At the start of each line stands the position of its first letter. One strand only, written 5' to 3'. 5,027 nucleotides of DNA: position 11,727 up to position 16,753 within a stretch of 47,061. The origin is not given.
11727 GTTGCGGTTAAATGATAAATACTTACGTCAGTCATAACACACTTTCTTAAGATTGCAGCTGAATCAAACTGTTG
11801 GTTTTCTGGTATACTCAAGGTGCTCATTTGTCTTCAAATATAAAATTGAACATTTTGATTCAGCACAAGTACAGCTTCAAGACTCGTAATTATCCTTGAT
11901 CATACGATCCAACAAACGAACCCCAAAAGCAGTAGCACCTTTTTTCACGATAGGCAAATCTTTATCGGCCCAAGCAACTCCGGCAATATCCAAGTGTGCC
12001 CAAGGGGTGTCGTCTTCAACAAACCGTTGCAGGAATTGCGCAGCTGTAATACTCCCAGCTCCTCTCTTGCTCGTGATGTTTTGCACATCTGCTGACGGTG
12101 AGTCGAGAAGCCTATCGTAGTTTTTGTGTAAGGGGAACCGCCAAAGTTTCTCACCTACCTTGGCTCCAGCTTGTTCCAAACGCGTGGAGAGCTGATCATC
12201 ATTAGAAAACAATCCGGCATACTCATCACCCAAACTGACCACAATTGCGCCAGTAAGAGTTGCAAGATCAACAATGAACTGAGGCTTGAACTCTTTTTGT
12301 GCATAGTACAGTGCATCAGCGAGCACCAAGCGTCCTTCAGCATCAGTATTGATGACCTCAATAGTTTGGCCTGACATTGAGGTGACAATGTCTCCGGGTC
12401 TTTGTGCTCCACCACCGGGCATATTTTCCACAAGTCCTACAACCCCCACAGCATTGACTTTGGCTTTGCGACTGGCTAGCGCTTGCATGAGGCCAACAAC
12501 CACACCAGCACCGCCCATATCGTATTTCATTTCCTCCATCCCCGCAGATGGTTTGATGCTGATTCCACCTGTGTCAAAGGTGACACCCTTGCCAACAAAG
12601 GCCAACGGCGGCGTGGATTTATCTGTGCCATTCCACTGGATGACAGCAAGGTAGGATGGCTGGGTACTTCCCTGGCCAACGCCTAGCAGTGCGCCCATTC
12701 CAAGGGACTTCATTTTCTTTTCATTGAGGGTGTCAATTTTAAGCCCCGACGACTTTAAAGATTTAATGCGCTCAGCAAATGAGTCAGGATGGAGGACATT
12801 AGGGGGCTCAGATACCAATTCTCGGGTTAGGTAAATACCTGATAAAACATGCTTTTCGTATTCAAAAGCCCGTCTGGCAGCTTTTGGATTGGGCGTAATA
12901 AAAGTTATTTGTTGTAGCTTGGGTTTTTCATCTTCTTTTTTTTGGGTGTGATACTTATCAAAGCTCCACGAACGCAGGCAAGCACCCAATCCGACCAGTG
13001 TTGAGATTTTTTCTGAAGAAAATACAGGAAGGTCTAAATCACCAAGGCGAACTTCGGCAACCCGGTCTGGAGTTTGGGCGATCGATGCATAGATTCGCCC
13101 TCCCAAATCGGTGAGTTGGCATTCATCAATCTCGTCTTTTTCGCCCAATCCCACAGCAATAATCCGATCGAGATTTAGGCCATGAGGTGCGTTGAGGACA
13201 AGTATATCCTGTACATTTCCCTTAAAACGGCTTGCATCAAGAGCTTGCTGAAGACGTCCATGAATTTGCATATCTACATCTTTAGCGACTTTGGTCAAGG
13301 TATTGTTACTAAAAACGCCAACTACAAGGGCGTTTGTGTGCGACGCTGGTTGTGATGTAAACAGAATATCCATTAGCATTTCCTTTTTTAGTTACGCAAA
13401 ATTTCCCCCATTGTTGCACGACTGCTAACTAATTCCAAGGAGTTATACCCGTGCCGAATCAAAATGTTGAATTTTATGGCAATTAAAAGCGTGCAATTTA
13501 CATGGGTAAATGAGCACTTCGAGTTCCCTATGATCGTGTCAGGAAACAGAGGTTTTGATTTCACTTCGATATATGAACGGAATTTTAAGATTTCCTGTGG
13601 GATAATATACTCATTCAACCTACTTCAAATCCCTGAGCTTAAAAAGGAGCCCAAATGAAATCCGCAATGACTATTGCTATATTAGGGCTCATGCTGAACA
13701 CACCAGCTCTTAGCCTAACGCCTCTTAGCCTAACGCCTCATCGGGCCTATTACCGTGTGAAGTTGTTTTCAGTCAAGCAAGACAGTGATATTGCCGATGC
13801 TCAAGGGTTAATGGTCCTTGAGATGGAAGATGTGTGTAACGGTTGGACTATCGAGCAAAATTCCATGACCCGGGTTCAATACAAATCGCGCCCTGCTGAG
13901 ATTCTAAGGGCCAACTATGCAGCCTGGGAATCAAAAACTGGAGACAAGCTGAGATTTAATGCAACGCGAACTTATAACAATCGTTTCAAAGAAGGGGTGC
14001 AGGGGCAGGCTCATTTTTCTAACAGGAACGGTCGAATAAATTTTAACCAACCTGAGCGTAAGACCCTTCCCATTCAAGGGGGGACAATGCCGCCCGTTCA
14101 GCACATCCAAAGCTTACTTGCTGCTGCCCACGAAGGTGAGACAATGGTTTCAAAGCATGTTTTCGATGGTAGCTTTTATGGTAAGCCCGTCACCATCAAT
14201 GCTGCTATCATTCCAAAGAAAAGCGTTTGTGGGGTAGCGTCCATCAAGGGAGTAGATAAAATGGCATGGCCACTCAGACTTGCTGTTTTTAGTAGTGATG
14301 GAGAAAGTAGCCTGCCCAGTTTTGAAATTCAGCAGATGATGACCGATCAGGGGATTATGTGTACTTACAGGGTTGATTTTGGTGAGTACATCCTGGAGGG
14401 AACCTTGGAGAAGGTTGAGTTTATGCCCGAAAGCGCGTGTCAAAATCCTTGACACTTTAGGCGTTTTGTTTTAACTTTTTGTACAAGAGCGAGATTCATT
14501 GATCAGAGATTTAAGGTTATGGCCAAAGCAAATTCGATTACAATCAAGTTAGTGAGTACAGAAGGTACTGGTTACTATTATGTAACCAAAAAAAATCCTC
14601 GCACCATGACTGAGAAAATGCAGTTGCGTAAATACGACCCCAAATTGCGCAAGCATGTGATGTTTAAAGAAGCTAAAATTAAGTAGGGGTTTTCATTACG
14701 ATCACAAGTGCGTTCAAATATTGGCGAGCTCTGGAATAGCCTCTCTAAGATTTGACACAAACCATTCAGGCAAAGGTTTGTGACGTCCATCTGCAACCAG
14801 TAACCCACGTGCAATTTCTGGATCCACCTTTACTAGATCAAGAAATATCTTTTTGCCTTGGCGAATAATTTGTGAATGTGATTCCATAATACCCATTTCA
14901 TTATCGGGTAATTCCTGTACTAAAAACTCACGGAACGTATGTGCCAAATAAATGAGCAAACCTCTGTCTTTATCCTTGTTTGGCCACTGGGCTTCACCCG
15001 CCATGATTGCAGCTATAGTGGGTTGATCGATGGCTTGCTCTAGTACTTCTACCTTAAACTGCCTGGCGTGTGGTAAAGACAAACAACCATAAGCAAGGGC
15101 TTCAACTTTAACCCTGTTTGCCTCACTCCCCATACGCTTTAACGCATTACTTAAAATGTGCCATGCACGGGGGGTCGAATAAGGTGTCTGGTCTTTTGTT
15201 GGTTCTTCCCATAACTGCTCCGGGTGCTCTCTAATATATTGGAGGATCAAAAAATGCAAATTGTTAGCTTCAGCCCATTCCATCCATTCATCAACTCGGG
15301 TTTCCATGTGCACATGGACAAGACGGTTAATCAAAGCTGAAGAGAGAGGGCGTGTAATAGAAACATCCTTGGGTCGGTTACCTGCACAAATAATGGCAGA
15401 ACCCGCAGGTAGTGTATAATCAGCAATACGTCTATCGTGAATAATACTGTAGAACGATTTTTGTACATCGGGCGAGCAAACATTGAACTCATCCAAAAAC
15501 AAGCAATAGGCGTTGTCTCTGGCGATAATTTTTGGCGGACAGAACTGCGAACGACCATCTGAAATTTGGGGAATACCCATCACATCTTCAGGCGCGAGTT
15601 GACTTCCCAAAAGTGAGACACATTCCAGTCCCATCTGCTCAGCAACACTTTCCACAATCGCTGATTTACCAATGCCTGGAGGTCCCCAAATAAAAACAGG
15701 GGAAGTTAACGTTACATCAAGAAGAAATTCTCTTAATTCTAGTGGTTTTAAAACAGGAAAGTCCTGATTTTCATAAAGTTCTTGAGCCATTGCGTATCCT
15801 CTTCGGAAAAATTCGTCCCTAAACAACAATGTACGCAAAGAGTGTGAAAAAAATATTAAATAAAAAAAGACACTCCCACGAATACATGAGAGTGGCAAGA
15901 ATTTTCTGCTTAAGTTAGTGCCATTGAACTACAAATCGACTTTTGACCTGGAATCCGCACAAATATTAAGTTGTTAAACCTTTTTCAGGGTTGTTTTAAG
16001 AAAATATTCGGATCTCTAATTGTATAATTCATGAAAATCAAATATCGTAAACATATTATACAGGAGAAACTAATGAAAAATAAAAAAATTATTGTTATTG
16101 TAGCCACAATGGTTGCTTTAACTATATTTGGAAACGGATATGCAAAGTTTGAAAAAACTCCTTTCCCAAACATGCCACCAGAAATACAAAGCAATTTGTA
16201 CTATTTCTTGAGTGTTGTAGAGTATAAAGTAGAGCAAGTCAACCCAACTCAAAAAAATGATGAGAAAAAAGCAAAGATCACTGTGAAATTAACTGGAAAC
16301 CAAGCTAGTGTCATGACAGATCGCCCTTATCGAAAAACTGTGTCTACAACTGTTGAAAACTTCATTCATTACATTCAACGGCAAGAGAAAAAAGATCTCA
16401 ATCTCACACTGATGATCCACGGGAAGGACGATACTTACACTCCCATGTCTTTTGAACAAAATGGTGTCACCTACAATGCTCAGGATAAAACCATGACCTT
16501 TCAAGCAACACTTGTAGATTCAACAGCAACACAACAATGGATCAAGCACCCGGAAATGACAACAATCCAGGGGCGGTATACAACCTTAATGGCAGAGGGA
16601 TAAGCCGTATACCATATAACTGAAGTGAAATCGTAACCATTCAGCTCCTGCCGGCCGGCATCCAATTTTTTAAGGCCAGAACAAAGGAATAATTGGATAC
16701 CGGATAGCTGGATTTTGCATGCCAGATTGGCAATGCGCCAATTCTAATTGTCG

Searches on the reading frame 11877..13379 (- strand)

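Call 7: search_protein_families(library=pfam, proteins=[window:11877-13379:-], max_evalue=0.001)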
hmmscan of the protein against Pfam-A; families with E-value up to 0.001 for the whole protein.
window:11877-13379:- (500 aa): 2 families
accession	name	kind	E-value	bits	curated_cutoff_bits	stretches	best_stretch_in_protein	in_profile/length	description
PF00883.26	Peptidase_M17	-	4.9e-127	423.9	25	1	184-490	2-309/310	Cytosol aminopeptidase family, catalytic domain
PF02789.23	Peptidase_M17_N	-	2.5e-20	73.2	23.4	1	19-147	1-129/129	Cytosol aminopeptidase family, N-terminal domain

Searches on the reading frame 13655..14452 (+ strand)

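Call 7: search_protein_families(library=pfam, proteins=[window:13655-14452:+], max_evalue=0.001)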
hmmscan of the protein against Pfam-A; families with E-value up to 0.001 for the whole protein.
window:13655-14452:+ (265 aa): 1 family
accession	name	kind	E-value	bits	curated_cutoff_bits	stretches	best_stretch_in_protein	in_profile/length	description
PF08904.16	EipB_like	-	1e-47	163.2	25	1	25-257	6-248/249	EipB-like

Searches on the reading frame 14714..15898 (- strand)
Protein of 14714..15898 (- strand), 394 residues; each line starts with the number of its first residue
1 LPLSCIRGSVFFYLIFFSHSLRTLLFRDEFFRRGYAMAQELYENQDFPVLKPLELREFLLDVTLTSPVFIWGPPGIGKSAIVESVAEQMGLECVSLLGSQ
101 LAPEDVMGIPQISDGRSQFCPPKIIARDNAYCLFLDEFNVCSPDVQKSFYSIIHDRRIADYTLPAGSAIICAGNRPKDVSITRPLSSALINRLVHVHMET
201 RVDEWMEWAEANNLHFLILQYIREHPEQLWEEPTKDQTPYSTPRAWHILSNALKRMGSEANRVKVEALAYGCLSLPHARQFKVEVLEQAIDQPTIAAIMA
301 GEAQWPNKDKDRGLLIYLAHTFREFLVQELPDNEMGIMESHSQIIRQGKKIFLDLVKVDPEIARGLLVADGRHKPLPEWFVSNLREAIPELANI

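Call 3: search_protein_families(library=pfam, proteins=[window:14714-15898:-], max_evalue=1)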
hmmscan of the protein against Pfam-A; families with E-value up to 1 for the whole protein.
window:14714-15898:- (394 aa): 15 families
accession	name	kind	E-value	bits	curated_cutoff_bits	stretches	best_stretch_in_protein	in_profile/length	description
PF07728.20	AAA_5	-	6.9e-12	46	22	1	67-160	1-99/139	AAA domain (dynein-related subfamily)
PF00004.35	AAA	-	3.9e-08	34.3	21.2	1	69-179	2-114/131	ATPase family associated with various cellular activities (AAA)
PF07726.17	AAA_3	-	4.8e-05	23.7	27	1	68-193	2-129/131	ATPase family associated with various cellular activities (AAA)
PF20030.5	bpMoxR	-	0.00063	19.3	27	1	67-180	33-152/205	MoxR domain in the MoxR-vWA-beta-propeller ternary systems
PF13191.12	AAA_16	-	0.00077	20.4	32.6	1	66-90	25-49/167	AAA ATPase domain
PF05496.18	RuvB_N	-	0.0051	17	27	1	68-96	36-64/159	Holliday junction DNA helicase RuvB P-loop domain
PF05673.19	DUF815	-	0.059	13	23.8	1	65-114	53-100/249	Protein of unknown function (DUF815)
PF13207.12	AAA_17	-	0.062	14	27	1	72-96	2-26/136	AAA domain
PF03266.21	NTPase_1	-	0.066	13.5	23.9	1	68-92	2-26/168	NTPase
PF01637.24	ATPase_2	-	0.09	13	33.2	1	61-89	16-44/225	ATPase domain predominantly from Archaea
PF00910.28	RNA_helicase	-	0.15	13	21.5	1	68-90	1-23/105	RNA helicase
PF13521.12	AAA_28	-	0.19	12.4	27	1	68-94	2-28/164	AAA domain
PF20720.3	nSTAND3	-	0.19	11.8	27.2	1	68-89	20-41/155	Novel STAND NTPase 3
PF12775.13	AAA_7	-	0.23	11.4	25.8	1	63-90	31-58/181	P-loop containing dynein motor region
PF00158.32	Sigma54_activat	-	0.24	11.5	20.2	0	132-175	96-143/168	Sigma-54 interaction domain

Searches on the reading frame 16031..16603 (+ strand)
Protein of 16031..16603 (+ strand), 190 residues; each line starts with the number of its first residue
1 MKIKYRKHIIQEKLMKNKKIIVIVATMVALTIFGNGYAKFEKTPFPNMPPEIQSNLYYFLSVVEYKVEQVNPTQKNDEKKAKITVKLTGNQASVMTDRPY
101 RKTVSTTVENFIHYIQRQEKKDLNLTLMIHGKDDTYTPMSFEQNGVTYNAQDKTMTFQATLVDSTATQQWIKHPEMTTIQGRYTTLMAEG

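Call 3: search_protein_families(library=pfam, proteins=[window:16031-16603:+], max_evalue=1)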
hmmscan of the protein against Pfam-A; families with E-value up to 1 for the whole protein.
window:16031-16603:+ (190 aa): 3 families
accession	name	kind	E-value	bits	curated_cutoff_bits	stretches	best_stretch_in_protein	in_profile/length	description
PF13133.11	DUF3949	-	0.00087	20.2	25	1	113-164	10-55/61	Protein of unknown function (DUF3949)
PF25330.1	C2_nem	-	0.033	14.5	27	1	79-137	26-85/142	Nematode specific C2 domain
PF25339.1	C2_C2CD3_N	-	0.066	13.5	27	1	47-115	3-70/145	N-terminal C2 domain of C2CD3 protein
